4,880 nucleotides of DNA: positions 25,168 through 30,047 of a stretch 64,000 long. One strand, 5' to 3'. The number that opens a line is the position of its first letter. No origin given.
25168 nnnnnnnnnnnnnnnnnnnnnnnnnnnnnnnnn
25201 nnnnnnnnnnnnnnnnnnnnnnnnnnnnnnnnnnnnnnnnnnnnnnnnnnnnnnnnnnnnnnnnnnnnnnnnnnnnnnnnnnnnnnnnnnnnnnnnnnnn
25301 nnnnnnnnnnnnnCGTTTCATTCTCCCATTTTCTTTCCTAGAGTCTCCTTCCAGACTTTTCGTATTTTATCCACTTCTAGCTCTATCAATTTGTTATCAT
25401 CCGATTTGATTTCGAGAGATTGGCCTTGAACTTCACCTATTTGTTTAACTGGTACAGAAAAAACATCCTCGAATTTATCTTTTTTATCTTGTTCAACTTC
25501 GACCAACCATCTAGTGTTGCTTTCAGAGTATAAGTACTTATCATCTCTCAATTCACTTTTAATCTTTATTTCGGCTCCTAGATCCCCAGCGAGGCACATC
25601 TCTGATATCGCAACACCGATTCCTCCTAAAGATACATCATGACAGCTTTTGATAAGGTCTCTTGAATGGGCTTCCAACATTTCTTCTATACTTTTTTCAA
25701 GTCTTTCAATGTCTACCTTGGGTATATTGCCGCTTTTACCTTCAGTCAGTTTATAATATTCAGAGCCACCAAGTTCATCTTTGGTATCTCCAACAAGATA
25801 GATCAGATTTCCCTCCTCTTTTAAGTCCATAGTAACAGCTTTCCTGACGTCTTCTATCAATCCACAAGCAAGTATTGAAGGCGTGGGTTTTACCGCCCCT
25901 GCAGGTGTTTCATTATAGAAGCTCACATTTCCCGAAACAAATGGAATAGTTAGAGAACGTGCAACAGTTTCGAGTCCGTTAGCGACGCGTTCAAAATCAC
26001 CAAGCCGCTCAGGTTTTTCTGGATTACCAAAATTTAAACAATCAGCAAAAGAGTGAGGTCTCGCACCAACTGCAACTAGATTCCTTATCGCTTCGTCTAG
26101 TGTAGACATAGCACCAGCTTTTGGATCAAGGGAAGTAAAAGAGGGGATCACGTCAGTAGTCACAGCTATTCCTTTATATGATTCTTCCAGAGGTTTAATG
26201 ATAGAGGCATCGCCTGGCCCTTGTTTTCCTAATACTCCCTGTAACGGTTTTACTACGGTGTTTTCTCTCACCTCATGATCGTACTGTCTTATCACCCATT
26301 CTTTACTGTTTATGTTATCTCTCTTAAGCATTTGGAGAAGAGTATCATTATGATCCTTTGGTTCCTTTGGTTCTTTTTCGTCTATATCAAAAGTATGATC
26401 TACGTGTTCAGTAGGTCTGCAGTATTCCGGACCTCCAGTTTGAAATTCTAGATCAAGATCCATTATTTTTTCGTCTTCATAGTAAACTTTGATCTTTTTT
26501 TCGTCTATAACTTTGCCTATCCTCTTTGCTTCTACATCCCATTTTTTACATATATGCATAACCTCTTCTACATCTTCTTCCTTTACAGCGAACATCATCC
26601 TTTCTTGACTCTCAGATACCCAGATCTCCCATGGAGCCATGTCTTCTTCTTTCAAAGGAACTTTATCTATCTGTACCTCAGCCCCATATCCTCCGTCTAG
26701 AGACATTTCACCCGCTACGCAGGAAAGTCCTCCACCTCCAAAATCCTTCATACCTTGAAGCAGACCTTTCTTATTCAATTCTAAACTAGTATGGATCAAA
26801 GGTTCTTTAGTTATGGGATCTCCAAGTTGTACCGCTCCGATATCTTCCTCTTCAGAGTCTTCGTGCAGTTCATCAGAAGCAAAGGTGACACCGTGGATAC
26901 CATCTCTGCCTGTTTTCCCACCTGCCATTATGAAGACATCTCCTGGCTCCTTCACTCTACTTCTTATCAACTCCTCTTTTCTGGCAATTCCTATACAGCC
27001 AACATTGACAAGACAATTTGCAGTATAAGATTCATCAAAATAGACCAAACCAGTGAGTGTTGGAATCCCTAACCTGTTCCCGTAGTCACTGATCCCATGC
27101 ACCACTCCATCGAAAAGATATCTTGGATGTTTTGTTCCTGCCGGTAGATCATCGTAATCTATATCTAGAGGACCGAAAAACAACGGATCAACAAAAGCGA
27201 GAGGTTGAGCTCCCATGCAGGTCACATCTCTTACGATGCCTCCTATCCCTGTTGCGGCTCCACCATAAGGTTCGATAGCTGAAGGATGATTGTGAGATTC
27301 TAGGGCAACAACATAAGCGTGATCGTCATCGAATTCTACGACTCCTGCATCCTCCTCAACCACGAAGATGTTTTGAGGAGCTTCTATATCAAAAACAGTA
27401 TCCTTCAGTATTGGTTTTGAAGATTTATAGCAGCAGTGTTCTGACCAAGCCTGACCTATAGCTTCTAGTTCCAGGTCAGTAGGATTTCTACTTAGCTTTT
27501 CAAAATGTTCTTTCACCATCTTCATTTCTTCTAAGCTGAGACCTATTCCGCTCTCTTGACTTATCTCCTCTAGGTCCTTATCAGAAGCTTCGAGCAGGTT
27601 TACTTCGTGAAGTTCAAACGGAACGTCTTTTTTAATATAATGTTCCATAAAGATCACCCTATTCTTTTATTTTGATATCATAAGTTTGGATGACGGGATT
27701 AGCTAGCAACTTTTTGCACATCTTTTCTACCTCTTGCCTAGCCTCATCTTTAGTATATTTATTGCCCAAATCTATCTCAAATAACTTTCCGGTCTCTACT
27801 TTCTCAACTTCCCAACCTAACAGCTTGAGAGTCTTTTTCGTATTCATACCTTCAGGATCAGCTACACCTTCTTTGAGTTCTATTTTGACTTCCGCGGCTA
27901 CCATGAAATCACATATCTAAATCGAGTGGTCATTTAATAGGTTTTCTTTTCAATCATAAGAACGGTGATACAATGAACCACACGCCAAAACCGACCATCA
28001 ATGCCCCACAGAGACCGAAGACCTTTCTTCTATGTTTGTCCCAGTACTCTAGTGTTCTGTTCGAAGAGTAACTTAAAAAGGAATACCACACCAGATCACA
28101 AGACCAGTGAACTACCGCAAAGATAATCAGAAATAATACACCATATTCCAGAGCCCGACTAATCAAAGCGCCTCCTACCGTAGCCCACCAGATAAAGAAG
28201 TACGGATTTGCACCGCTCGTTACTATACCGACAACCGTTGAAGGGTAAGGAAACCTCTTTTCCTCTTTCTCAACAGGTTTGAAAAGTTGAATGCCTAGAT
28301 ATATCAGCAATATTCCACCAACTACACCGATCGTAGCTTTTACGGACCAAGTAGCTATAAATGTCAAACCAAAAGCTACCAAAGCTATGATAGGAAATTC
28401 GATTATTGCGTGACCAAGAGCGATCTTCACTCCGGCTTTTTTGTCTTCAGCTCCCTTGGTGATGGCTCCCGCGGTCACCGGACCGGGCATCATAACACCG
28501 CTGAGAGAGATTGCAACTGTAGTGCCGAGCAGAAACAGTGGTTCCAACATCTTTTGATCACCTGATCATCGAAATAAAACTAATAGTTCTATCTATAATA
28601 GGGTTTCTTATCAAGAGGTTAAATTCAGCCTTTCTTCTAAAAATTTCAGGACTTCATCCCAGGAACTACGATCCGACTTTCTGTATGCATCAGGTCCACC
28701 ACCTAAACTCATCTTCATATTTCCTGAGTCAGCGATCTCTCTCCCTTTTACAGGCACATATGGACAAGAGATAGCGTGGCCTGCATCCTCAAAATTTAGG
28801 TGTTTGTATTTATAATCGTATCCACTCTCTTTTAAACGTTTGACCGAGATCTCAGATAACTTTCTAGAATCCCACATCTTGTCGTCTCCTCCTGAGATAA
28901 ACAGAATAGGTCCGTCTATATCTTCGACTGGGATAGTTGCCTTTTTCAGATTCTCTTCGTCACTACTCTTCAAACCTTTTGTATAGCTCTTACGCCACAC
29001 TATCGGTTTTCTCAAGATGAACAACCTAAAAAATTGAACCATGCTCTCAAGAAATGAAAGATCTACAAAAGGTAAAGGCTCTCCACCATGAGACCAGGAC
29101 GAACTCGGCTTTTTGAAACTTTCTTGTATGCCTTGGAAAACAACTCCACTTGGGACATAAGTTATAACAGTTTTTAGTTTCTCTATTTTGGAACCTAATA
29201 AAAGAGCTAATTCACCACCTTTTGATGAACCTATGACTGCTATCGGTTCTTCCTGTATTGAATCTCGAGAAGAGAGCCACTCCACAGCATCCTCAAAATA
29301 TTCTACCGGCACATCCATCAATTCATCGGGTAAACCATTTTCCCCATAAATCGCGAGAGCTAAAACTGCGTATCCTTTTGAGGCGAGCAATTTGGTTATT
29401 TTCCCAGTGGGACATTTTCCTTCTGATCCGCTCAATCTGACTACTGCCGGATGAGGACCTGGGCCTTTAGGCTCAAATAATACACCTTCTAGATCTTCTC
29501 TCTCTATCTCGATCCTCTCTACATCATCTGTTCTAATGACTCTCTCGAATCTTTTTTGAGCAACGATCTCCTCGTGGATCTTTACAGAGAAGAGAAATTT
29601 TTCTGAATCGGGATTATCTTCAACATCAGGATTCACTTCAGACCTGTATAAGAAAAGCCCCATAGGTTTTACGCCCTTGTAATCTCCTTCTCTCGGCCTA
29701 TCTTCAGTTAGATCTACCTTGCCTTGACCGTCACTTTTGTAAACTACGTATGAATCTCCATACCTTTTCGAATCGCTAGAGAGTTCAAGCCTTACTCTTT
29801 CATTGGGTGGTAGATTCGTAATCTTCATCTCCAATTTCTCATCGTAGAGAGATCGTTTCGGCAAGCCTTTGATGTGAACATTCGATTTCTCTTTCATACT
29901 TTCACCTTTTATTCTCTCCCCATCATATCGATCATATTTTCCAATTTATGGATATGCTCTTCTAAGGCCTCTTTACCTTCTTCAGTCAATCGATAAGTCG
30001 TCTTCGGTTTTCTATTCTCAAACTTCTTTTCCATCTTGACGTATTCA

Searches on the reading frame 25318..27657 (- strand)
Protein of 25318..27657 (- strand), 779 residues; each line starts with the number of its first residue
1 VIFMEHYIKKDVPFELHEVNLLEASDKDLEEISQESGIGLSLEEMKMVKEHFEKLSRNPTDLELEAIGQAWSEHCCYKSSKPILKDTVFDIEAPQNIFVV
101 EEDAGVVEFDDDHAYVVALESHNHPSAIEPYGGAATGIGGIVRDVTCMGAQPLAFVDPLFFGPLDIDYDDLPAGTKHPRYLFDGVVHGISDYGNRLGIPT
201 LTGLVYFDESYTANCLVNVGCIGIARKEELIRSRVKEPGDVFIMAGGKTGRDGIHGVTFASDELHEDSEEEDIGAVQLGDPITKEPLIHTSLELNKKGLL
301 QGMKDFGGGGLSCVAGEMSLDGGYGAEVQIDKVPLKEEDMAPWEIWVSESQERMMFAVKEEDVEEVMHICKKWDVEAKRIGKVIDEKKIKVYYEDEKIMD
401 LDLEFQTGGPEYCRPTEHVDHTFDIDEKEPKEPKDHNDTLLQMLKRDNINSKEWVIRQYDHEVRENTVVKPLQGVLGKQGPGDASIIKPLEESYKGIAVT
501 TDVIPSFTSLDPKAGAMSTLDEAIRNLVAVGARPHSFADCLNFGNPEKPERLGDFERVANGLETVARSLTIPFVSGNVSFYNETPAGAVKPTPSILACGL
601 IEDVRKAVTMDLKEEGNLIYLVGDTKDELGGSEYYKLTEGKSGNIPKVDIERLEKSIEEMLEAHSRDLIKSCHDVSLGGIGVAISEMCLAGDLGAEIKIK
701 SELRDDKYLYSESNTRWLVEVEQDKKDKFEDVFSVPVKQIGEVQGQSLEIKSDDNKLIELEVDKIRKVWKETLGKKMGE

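Call 26: search_protein_families(library=pfam, proteins=[window:25318-27657:-], max_evalue=0.001)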
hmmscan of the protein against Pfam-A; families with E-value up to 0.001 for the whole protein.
window:25318-27657:- (779 aa): 3 families
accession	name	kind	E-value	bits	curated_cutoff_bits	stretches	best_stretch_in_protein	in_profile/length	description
PF02769.27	AIRS_C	-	1.5e-61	207.5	23.1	2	237-393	1-155/156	AIR synthase related protein, C-terminal domain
PF00586.29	AIRS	-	1.7e-44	151.2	24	2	102-225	2-112/112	AIR synthase related protein, N-terminal domain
PF18072.6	FGAR-AT_linker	-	3.9e-19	69.3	26.6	1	29-78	1-50/50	Formylglycinamide ribonucleotide amidotransferase linker domain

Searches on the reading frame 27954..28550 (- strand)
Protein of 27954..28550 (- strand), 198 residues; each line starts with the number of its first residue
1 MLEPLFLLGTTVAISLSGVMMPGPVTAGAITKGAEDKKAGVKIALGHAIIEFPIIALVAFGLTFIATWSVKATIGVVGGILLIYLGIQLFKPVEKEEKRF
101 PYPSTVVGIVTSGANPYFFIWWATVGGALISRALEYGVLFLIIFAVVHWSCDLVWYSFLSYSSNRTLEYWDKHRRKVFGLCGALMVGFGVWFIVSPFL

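Call 26: search_protein_families(library=pfam, proteins=[window:27954-28550:-], max_evalue=0.001)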
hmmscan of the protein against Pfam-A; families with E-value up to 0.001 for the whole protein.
window:27954-28550:- (198 aa): 1 family
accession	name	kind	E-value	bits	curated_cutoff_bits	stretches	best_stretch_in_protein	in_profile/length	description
PF01810.24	LysE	-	5e-31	108.1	25.6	1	16-194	1-191/193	LysE type translocator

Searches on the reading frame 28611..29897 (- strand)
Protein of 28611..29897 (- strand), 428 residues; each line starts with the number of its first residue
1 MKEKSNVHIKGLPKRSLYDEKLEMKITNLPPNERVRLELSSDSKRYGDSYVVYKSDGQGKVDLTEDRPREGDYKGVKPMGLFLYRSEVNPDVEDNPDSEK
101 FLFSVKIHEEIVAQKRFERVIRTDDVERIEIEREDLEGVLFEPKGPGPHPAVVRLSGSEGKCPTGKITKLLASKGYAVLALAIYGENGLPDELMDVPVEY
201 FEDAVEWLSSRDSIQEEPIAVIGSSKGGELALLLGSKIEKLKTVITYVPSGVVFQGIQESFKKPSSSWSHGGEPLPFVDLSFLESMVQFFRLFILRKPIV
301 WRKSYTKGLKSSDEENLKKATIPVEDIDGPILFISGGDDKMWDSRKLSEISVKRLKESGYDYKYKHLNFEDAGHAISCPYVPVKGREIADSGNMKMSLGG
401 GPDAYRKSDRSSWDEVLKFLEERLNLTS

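Call 26: search_protein_families(library=pfam, proteins=[window:28611-29897:-], max_evalue=0.001)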
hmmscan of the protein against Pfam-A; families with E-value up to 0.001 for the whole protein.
window:28611-29897:- (428 aa): 5 families
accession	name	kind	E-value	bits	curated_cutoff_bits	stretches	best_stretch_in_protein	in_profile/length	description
PF08840.17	BAAT_C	-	4.7e-40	138.3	20.9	1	196-425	1-209/210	BAAT / Acyl-CoA thioester hydrolase C terminal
PF04775.20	Bile_Hydr_Trans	-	2.7e-20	72.9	27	1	19-132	1-125/126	Acyl-CoA thioester hydrolase/BAAT N-terminal region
PF01738.24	DLH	-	6.3e-12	46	21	1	137-250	2-130/217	Dienelactone hydrolase family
PF05448.18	AXE1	-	3.5e-06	26.5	21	0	204-252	163-211/321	Acetyl xylan esterase (AXE1)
PF00326.27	Peptidase_S9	-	0.00029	20.9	22.6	0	168-234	7-81/213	Prolyl oligopeptidase family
